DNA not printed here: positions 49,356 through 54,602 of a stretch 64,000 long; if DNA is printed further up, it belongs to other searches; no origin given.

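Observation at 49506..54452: CMR2/YOR093C: 1648-aa protein with two degenerate adenylation domains (DIP2-like)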

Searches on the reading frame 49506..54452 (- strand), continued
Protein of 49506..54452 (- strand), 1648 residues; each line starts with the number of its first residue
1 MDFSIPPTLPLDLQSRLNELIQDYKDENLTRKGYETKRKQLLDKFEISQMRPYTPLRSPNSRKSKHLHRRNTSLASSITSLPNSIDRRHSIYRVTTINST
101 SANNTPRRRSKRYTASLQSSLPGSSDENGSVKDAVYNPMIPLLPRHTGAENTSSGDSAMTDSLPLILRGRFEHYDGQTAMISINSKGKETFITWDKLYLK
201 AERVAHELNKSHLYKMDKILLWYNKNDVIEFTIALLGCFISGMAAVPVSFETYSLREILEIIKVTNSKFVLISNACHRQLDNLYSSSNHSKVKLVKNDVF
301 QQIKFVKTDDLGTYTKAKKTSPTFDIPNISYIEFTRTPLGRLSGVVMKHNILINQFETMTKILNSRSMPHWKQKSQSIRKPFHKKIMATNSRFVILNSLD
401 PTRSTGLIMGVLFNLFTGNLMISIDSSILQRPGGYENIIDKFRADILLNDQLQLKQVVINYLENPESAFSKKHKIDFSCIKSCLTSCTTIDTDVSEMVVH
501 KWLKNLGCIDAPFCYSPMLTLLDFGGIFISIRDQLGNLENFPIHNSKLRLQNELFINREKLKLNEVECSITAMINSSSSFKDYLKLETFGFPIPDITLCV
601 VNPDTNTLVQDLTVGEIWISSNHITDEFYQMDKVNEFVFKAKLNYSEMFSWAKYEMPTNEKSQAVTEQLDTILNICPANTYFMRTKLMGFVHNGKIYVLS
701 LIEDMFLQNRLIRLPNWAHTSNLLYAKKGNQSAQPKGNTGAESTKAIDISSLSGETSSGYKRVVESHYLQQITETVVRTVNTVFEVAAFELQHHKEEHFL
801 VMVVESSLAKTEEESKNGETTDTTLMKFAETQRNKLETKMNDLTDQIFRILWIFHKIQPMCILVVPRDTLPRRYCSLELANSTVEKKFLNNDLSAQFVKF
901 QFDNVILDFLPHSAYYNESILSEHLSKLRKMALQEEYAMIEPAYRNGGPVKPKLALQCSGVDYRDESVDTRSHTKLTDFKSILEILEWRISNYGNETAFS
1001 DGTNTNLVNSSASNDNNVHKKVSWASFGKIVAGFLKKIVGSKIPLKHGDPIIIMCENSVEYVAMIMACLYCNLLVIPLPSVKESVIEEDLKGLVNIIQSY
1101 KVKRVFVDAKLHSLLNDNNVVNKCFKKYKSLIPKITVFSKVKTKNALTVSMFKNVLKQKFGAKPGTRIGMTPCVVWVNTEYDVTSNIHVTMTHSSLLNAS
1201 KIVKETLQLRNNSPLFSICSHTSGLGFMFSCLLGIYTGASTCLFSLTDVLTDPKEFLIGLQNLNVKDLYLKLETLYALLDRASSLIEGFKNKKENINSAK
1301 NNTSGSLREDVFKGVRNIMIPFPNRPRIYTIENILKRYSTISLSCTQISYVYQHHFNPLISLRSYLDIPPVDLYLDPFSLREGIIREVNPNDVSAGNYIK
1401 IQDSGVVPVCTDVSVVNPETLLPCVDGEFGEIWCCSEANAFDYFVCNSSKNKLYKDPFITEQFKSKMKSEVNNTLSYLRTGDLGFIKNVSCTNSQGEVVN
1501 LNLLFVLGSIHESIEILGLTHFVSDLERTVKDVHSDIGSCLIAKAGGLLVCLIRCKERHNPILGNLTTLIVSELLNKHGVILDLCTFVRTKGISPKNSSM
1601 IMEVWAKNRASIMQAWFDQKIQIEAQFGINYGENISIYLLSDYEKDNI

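Call 21: find_homologous_proteins(query=P0099, max_evalue=1e-10)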
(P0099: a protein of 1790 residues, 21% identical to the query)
Query P0099 (1790 aa): 17 proteins with E <= 1e-10 among 8000 candidates.
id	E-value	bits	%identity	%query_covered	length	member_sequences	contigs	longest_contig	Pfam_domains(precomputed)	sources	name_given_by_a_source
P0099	0.0e+0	4145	100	100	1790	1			PF00501.35,PF24919.1,PF23024.2,PF06464.17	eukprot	eukprot:Nk52_evm81s210 gene=Nk52_evmTU81s210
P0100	1.0e-133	466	28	76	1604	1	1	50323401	PF00501.35,PF24919.1,PF23024.2,PF06464.17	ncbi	ncbi:hypothetical protein PMAYCL1PPCAC_24172, partial [Pristionchus mayeri]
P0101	4.5e-133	463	28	76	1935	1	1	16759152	PF00501.35,PF23024.2,PF06464.17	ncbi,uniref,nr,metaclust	ncbi:Disco-interacting protein 2 homolog C [Strongyloides ratti]|uniref:Disco-interacting protein 2 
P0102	2.7e-131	458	28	80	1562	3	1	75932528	PF00501.35,PF24919.1,PF23024.2,PF06464.17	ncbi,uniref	ncbi:disco-interacting protein 2 homolog C-like isoform X2 [Watersipora subatra]|uniref:disco-intera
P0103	1.7e-110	389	27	33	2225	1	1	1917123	PF00501.35,PF24919.1,PF23024.2,PF06464.17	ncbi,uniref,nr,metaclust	ncbi:hypothetical protein T265_04123 [Opisthorchis viverrini]|uniref:DMAP1-binding domain-containing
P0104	5.1e-66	241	23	49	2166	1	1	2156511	PF00501.35,PF24919.1,PF23024.2,PF06464.17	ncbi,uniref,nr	ncbi:hypothetical protein BDY21DRAFT_368098 [Lineolata rhizophorae]|uniref:DMAP1-binding domain-cont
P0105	9.7e-38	147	23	20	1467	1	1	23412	PF00501.35,PF24919.1,PF06464.17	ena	-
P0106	1.7e-28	117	22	36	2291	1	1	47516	PF08659.17,PF00109.33,PF21394.4,PF22621.3,PF00550.32,PF13561.13,PF00501.35,PF23297.2,PF16197.12,PF22953.4,PF00698.27,PF00106.32,PF23024.2,PF02801.29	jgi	-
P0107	7.2e-28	115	24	37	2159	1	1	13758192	PF00668.26,PF00296.27,PF00550.32,PF00501.35,PF13193.13,PF23024.2,PF23297.2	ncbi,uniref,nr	ncbi:MupA/Atu3671 family FMN-dependent luciferase-like monooxygenase [Archangium lansingense]|uniref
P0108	1.2e-24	104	23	37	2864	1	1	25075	PF08659.17,PF22336.3,PF00109.33,PF21394.4,PF21089.4,PF22621.3,PF00550.32,PF13561.13,PF00501.35,PF23297.2,PF16197.12,PF22953.4,PF00698.27,PF00107.33,PF14765.13,PF00106.32,PF23024.2,PF02801.29,PF13602.13,PF08240.18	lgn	-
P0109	1.3e-22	97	21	37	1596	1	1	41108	PF00668.26,PF00550.32,PF00501.35,PF24919.1,PF23024.2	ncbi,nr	ncbi:MAG: amino acid adenylation domain-containing protein [Chloroflexi bacterium]|nr:amino acid ade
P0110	5.5e-20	89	21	38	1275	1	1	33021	PF00668.26,PF00550.32,PF00501.35,PF23024.2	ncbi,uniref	ncbi:condensation domain-containing protein [Streptomyces sp. NPDC060077]|uniref:condensation domain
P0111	3.7e-17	79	21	38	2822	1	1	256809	PF00668.26,PF00550.32,PF00501.35,PF13193.13,PF23024.2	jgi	-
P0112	4.3e-17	79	27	18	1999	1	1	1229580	PF00668.26,PF00550.32,PF00501.35,PF13193.13,PF00975.27,PF23024.2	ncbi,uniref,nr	ncbi:non-ribosomal peptide synthetase [Hyphomicrobium sp. LHD-15]|uniref:non-ribosomal peptide synth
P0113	1.2e-16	77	23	35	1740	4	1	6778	PF00668.26,PF00550.32,PF00501.35,PF13193.13,PF23024.2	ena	-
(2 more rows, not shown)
